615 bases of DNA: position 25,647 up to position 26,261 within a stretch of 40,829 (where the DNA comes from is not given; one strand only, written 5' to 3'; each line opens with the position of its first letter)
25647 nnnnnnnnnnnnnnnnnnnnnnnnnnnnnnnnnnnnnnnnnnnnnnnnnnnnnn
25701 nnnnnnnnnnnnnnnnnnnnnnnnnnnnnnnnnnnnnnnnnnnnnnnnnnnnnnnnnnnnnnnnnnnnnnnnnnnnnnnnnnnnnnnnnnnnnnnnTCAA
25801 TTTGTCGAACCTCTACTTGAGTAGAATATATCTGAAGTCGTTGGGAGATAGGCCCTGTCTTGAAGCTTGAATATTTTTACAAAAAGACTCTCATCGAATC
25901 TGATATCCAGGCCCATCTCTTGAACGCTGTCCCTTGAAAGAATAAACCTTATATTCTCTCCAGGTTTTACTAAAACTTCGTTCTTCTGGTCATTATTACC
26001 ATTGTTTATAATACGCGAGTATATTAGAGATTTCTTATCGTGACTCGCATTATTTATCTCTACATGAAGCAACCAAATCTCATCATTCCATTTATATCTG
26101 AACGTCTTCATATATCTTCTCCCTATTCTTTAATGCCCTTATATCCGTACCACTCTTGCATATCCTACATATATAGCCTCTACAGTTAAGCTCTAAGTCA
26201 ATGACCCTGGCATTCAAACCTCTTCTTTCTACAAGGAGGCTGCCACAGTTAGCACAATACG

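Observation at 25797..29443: Methyltransferase / CapK-like ligase / AmmeMemoRadiSam-type radical SAM / 104-aa orphan cassette inside a glycan operon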

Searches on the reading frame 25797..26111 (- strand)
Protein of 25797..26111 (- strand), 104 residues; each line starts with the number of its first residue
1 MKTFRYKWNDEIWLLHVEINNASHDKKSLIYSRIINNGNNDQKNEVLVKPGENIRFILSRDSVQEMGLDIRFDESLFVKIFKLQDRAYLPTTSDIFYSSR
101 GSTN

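Call 4: search_protein_families(library=pfam, proteins=[window:25797-26111:-], max_evalue=0.01)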
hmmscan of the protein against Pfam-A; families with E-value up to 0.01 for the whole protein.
window:25797-26111:- (104 aa): 0 families

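Call 5: search_protein_families(library=ncbifam, proteins=[window:25797-26111:-], max_evalue=0.01)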
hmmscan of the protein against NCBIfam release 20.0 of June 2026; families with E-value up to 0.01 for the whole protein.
window:25797-26111:- (104 aa): 0 families

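Call 9: find_homologous_proteins(query=window:25797-26111:-, max_evalue=0.01)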
Query window:25797-26111:- (104 aa): 5 proteins with E <= 0.01 among 5 candidates.
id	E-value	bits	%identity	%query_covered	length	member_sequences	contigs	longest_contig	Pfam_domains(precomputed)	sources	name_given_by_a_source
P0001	1.1e-62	226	100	100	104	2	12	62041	-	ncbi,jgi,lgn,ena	-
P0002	4.4e-44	167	78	96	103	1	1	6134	-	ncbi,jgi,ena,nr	ncbi:MAG: hypothetical protein KKD11_02930 [Candidatus Omnitrophica bacterium]|nr:hypothetical prote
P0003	5.4e-43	163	75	95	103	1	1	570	-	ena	-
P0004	3.5e-34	135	62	100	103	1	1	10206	-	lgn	-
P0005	2.7e-33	132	60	100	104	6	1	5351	-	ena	-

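Call 29: predict_structure(alignment_id=A2)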
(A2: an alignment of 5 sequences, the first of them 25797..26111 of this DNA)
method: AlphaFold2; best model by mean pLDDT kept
length: 104 residues; sequences in the alignment: 5
mean_pLDDT: 81.7   pTM: 0.71
mean pLDDT of the five models: 81.7, 75.3, 74.4, 71.9, 55.3
residues with pLDDT >= 90: 6; 70-90: 87; 50-70: 10; < 50: 1
segments of 3 or more residues with pLDDT < 50: none
pLDDT, mean of each block of 10 residues (from residue 1): 82 84 80 72 79 86 83 89 85 87 54
secondary structure, 60 per line:
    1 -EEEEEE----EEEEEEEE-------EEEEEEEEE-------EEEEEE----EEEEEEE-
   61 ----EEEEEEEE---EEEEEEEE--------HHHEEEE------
elements in order: E2-7 E12-19 E27-35 E43-48 E53-59 E65-72 E76-83 E95-98
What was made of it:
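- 25797..26111 (-): 104-aa beta-sandwich partner subunit, the detached C-terminal domain of the radical SAM subfamily. The AF2 model is an 8-strand sandwich with pLDDT 81.7 (call 29).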

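Call 31: search_protein_representatives(alignment_id=A2)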
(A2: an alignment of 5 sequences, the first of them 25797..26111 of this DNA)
Query: 5 sequences, 104 profile positions. Proteins with E-value up to 0.001 (for the whole library): 61; up to 1e-10: 13; up to 1e-30: 1. The best 61 are listed.
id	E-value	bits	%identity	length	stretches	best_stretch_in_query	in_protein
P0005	6.0e-52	190.3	-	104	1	1-104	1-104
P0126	1.0e-25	106.0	-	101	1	1-96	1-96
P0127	6.9e-24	100.1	-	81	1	23-99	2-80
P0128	2.0e-17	79.4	-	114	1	1-102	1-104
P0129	9.2e-14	67.6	-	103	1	2-92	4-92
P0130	2.9e-13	66.0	-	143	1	3-92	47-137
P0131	3.6e-13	65.7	-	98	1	1-93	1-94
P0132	1.3e-12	63.9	-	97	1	1-92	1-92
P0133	2.7e-12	62.9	-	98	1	1-92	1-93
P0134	2.7e-11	59.6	-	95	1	1-91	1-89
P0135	2.8e-11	59.6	-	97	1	1-92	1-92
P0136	3.9e-11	59.1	-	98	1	1-92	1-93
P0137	6.6e-11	58.4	-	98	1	1-93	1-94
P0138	3.5e-10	56.1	-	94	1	1-91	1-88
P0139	1.3e-09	54.3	-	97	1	1-91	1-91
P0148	5.5e-08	49.0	-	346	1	6-92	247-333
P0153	1.9e-07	47.3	-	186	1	6-93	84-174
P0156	1.6e-06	44.3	-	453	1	3-89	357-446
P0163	2.9e-05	40.3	-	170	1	4-91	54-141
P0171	1.0e-04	38.5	-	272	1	5-89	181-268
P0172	1.0e-04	38.5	-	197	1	6-92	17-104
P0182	5.6e-04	36.2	-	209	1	4-93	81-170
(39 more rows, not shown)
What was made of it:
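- An exhaustive profile search found 61 clusters, mostly free-standing proteins of 95-100 aa (call 31).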

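Call 32: search_protein_families(library=pfam, proteins=[P0148, P0156, P0171, P0153, P0182, P0163, P0130, P0172, P0128, P0131], max_evalue=0.01)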
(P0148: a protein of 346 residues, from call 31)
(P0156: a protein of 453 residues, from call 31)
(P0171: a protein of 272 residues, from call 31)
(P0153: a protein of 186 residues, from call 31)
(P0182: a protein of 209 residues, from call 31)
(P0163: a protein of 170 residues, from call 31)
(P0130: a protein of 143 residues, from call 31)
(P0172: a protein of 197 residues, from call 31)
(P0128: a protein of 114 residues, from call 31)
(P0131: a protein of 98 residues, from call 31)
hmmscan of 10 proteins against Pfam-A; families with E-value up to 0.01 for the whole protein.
P0148 (346 aa): 1 family
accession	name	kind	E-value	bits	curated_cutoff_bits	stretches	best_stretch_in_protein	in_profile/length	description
PF04055.27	Radical_SAM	-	1.7e-07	32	29.5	1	3-117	42-164/166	Radical SAM superfamily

P0156 (453 aa): 3 families
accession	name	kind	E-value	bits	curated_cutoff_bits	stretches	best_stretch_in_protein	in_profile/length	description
PF04055.27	Radical_SAM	-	6.1e-19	69.2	29.5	1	87-243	4-164/166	Radical SAM superfamily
PF11435.13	She2p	-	0.0068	16.6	25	0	182-258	72-146/201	RNA binding protein She2p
PF03009.23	GDPD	-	0.0099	16.4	23.6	0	108-161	196-233/244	Glycerophosphoryl diester phosphodiesterase family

P0171 (272 aa): 2 families
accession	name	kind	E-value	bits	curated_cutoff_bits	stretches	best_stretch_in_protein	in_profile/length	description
PF01396.24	Zn_ribbon_Top1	-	0.0053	17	32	0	129-143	3-17/39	Topoisomerase DNA binding C4 zinc finger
PF13248.11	Zn_ribbon_3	-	0.0062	16.4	27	0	152-163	2-13/26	zinc-ribbon domain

P0153 (186 aa): 0 families

P0182 (209 aa): 0 families

P0163 (170 aa): 0 families

P0130 (143 aa): 0 families

P0172 (197 aa): 0 families

P0128 (114 aa): 0 families

P0131 (98 aa): 0 families

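Call 33: fold_search(model_id=the predicted structure, library=pdb)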
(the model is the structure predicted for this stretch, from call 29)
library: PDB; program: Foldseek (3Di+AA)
matches with E <= 10: 1531; with E <= 0.001: 0
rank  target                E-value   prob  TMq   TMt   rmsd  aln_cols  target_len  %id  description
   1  9f4b_F2               1.6e-02  0.97  0.37  0.13   6.4       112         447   13  Pre-assembled baseplate cup of Klebsiella phage KP1 variant vB_Kpn_Lilla1 (released 2025-05-14)
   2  1nc7_B                2.6e-02  1.00  0.51  0.47   4.6        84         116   10  Crystal Structure of Thermotoga maritima 1070 (released 2003-07-01)
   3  1nc7_D                3.8e-02  1.00  0.51  0.47   4.4        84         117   10  Crystal Structure of Thermotoga maritima 1070 (released 2003-07-01)
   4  1lr5_B                3.8e-02  0.47  0.29  0.21  13.9       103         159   12  Crystal structure of auxin binding protein (released 2002-06-19)
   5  5fu2_B                4.4e-02  0.97  0.44  0.47   5.2       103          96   12  The complexity of the Ruminococcus flavefaciens cellulosome reflects an expansion in glycan recognition (released 2016-06-22)
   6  1lr5_A                4.4e-02  0.44  0.27  0.20  14.0        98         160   12  Crystal structure of auxin binding protein (released 2002-06-19)
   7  6uwi_A                5.8e-02  0.93  0.40  0.10   5.9       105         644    8  Crystal structure of the Clostridium difficile translocase CDTb (released 2020-01-22)
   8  7yv7_A                6.2e-02  0.85  0.38  0.26   7.4       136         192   11  Cryo-EM structure of expanded coxsackievirus A16 empty particle in complex with antibody 9B5 (released 2022-10-19)
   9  1nc7_A                6.5e-02  0.99  0.49  0.45   4.8        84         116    8  Crystal Structure of Thermotoga maritima 1070 (released 2003-07-01)
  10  6uwi_G                6.5e-02  0.93  0.42  0.10   5.9       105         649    8  Crystal structure of the Clostridium difficile translocase CDTb (released 2020-01-22)
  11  8x98_A                6.5e-02  0.80  0.37  0.20   8.4       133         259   13  Cryo-EM structure of coxsackievirus A16 mature virion in complex with Fab h1A6.2 (released 2024-09-04)
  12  8hbg_C                6.9e-02  0.97  0.47  0.25   7.0       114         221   10  FMDV (A/TUR/14/98) in complex with M678F (released 2023-11-01)
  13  7a02_A                6.9e-02  0.77  0.36  0.34   7.6       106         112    8  Bacillus endospore appendages form a novel family of disulfide-linked pili (released 2021-04-28)
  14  1dyo_A                7.3e-02  0.97  0.44  0.32   4.9        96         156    8  Xylan-Binding Domain from CBM 22, formally x6b domain (released 2000-07-04)
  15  6uwi_E                8.1e-02  0.90  0.40  0.10   5.9       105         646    8  Crystal structure of the Clostridium difficile translocase CDTb (released 2020-01-22)
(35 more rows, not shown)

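Call 35: search_protein_families(library=ncbifam, proteins=[P0156, P0148, P0171], max_evalue=0.001)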
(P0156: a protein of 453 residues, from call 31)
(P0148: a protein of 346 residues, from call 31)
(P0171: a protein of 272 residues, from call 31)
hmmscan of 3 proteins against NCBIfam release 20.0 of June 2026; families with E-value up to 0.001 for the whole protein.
P0156 (453 aa): 18 families
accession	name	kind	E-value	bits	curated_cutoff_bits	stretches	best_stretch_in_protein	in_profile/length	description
TIGR04337.1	AmmeMemoSam_rS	hypoth_equivalog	4.1e-90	302.2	220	1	13-354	2-340/349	AmmeMemoRadiSam system radical SAM enzyme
TIGR02493.1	PFLA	equivalog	3.8e-15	55.9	231.75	1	88-252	23-187/235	pyruvate formate-lyase-activating protein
TIGR02494.1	PFLE_PFLC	subfamily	6.7e-11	42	174.35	1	143-264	134-255/293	glycyl-radical enzyme activating protein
TIGR04041.1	activase_YjjW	hypoth_equivalog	3.8e-10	39.6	250.2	1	109-264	84-239/276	YjjW family glycine radical enzyme activase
TIGR04003.1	rSAM_BssD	equivalog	5.4e-10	38.9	496.45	1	140-249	135-245/314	[benzylsuccinate synthase]-activating enzyme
NF043069.1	T4HPD_activ_SAM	equivalog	1.1e-09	38.1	425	1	142-251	133-242/299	trans-4-hydroxy-L-proline dehydratase activase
TIGR04038.1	tatD_link_rSAM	subfamily_domain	4.3e-09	36.4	129.7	1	87-225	15-161/192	TatD family nuclease-associated radical SAM protein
TIGR02495.1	NrdG2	equivalog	2.9e-08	33.3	131.15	1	77-251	13-183/193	anaerobic ribonucleoside-triphosphate reductase activating protein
TIGR04395.1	cutC_activ_rSAM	equivalog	5.3e-08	32.5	360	1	144-250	141-247/309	choline TMA-lyase-activating enzyme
NF008356.0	PRK11145.1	equivalog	5.7e-08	32.3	375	1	140-255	78-195/246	pyruvate formate lyase 1-activating protein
NF048008.1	SfplDhtActHpfHKleb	equivalog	9.6e-08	31.7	500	1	142-252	136-246/308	(2S)-3-sulfopropanediol dehydratase activating enzyme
NF033717.2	HPDL_rSAM_activ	equivalog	7.5e-07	28.7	420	1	138-255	136-255/311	4-hydroxyphenylacetate decarboxylase activase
NF033719.1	ind_deCO2_activ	equivalog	1.3e-06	28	425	1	140-251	137-248/302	indoleacetate decarboxylase activase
NF048010.1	SfplDhtActHpsHDes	equivalog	1.4e-06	27.4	430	1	142-255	141-257/298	(2S)-3-sulfopropanediol dehydratase activating enzyme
NF038283.1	viperin_w_prok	equivalog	1.1e-05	24.8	180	1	90-249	12-179/281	viperin family antiviral radical SAM protein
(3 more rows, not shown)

P0148 (346 aa): 10 families
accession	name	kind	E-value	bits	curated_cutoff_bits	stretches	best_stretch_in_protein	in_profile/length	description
TIGR04337.1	AmmeMemoSam_rS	hypoth_equivalog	8.6e-55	186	220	1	2-225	113-337/349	AmmeMemoRadiSam system radical SAM enzyme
TIGR04003.1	rSAM_BssD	equivalog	5.3e-11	42.2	496.45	1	15-154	136-278/314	[benzylsuccinate synthase]-activating enzyme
TIGR04041.1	activase_YjjW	hypoth_equivalog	6.8e-10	38.8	250.2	1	21-139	123-240/276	YjjW family glycine radical enzyme activase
TIGR02493.1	PFLA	equivalog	1.1e-08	34.8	231.75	1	16-125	75-186/235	pyruvate formate-lyase-activating protein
TIGR02494.1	PFLE_PFLC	subfamily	6e-07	29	174.35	1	17-149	134-268/293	glycyl-radical enzyme activating protein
NF048008.1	SfplDhtActHpfHKleb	equivalog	1.2e-06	28.1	500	1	16-130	136-250/308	(2S)-3-sulfopropanediol dehydratase activating enzyme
NF008356.0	PRK11145.1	equivalog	2.6e-05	23.6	375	1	18-123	82-189/246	pyruvate formate lyase 1-activating protein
TIGR04395.1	cutC_activ_rSAM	equivalog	6.6e-05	22.3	360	1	21-125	144-248/309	choline TMA-lyase-activating enzyme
NF043069.1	T4HPD_activ_SAM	equivalog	0.00013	21.5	425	1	17-138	134-254/299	trans-4-hydroxy-L-proline dehydratase activase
NF048010.1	SfplDhtActHpsHDes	equivalog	0.00057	18.8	430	1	16-149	141-277/298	(2S)-3-sulfopropanediol dehydratase activating enzyme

P0171 (272 aa): 7 families
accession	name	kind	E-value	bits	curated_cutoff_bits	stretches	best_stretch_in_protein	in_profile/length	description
TIGR04337.1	AmmeMemoSam_rS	hypoth_equivalog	1.9e-44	152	220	1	3-169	168-336/349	AmmeMemoRadiSam system radical SAM enzyme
TIGR04003.1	rSAM_BssD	equivalog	7.4e-08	31.9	496.45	1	2-72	178-248/314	[benzylsuccinate synthase]-activating enzyme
TIGR02493.1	PFLA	equivalog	1.7e-07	30.8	231.75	1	1-70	116-185/235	pyruvate formate-lyase-activating protein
TIGR04041.1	activase_YjjW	hypoth_equivalog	3e-07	30.2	250.2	1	1-85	157-240/276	YjjW family glycine radical enzyme activase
TIGR02494.1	PFLE_PFLC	subfamily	3.4e-07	29.8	174.35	1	1-84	172-255/293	glycyl-radical enzyme activating protein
NF033719.1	ind_deCO2_activ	equivalog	0.00013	21.4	425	1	1-71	178-248/302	indoleacetate decarboxylase activase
NF043069.1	T4HPD_activ_SAM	equivalog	0.00019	20.9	425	1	2-74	173-246/299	trans-4-hydroxy-L-proline dehydratase activase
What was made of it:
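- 25797..26111 (-): The profile search found 61 clusters, three of them radical SAM fusions (calls 31, 35).
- P0156 is a full fusion (call 35).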

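Call 40: find_encoding_contigs(protein=P0133, flank=8000, max_places=3)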
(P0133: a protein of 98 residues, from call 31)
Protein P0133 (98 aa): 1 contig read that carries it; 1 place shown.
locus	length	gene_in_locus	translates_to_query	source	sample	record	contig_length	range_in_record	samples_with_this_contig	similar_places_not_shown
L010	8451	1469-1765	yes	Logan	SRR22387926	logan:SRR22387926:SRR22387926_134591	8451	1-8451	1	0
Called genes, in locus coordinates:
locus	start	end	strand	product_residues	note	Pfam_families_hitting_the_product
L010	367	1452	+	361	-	PF04055:Radical_SAM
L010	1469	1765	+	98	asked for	-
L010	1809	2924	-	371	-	PF01053:Cys_Met_Meta_PP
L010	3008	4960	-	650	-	PF00724:Oxidored_FMN, PF01262:AlaDh_PNT_C (faint), PF13738:Pyr_redox_3 (faint), PF01266:DAO (weak), PF07992:Pyr_redox_2, PF12831:FAD_oxidored (weak), PF13450:NAD_binding_8 (weak), PF00070:Pyr_redox, +4 more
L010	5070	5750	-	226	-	PF00753:Lactamase_B, PF12706:Lactamase_B_2 (weak)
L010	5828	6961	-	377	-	PF03599:CdhD, PF00037:Fer4 (faint), PF12838:Fer4_7 (weak), PF13187:Fer4_9, PF13237:Fer4_10, PF13484:Fer4_16 (faint)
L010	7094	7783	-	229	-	PF01209:Ubie_methyltran, PF02353:CMAS, PF05175:MTS, PF13489:Methyltransf_23, PF06325:PrmA, PF07021:MetW, PF13847:Methyltransf_31, PF08241:Methyltransf_11, +4 more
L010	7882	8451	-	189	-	?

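Call 42: find_related_loci(query=A3, collection=genome_contigs, flank=10000)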
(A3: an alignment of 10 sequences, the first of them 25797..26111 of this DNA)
Query A3 (104 aa) in genome_contigs; peptide patterns used: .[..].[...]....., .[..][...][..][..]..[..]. (x = any residue, [..] = any of these).
44 stretches matched a pattern; 4 encode a relative of the query (tblastn E <= 1e-3); 4 distinct loci.
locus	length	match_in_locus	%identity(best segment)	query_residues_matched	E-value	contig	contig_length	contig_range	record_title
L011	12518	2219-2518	58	1-100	5e-41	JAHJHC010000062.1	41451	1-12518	MAG: Candidatus Omnitrophota bacterium isolate Modern_marine_glass_biofilm.mb.96 Modern_marine_glas.mb.96_k141_406751, w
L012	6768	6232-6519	59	6-99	1e-34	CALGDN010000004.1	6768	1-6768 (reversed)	MAG TPA_asm: uncultured bacterium isolate DRR093004_bin.110_CONCOCT_v1.1_MAG genome assembly, contig: ERZ1742238.6030, w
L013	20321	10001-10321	49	1-104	2e-32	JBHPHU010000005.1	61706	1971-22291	Candidatus Omnitrophota bacterium isolate SAG AM-312-B13 AM-312-B13_NODE_5, whole genome shotgun sequence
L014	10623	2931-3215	45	1-95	1e-25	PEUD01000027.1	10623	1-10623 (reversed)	MAG: Candidatus Omnitrophica bacterium CG02_land_8_20_14_3_00__42_8 CG02_land_8_20_14_3.00_150_scaffold_18680_c, whole g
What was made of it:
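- Tried and rejected: The closer alignment found only four Omnitrophota loci (call 42).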

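Call 56: search_protein_families(library=ncbifam, proteins=[L010:367-1452:+], max_evalue=1e-20)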
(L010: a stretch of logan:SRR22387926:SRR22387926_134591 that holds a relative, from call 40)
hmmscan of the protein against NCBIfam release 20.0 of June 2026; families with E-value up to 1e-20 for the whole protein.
L010:367-1452:+ (361 aa): 1 family
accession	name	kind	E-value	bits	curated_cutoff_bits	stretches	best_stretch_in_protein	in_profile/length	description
TIGR04337.1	AmmeMemoSam_rS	hypoth_equivalog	9.8e-86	287.8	220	1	28-354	4-329/349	AmmeMemoRadiSam system radical SAM enzyme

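Call 79: find_related_loci(query=A6, collection=metagenome_contigs, flank=8000)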
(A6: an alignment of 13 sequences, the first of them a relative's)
Query A6 (98 aa) in metagenome_contigs; peptide patterns used: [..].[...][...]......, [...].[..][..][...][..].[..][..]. (x = any residue, [..] = any of these).
85 stretches matched a pattern; 14 encode a relative of the query (tblastn E <= 1e-3); 14 distinct loci.
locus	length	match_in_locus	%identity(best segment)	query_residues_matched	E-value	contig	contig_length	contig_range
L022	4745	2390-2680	54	1-98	5e-31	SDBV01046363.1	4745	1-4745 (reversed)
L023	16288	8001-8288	46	1-97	5e-28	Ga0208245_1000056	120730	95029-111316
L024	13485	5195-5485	44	1-96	8e-28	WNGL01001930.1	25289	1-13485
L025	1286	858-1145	44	1-97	7e-28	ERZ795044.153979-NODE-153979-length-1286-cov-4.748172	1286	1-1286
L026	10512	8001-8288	48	1-97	2e-27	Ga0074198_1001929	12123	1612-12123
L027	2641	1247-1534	43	1-97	1e-26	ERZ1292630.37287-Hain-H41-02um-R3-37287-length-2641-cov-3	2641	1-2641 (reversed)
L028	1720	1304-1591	38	1-96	5e-25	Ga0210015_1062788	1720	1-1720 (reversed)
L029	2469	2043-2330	38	1-96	5e-25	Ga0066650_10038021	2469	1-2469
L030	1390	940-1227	36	1-97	3e-22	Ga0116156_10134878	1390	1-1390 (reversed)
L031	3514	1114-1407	42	1-98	7e-22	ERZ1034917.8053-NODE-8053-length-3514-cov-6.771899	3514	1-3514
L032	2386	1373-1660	35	1-97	3e-20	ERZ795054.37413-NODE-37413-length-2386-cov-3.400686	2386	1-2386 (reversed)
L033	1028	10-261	39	13-97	4e-20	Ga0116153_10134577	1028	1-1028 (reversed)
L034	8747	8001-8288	34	1-97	1e-18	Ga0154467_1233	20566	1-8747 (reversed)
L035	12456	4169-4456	34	1-97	1e-18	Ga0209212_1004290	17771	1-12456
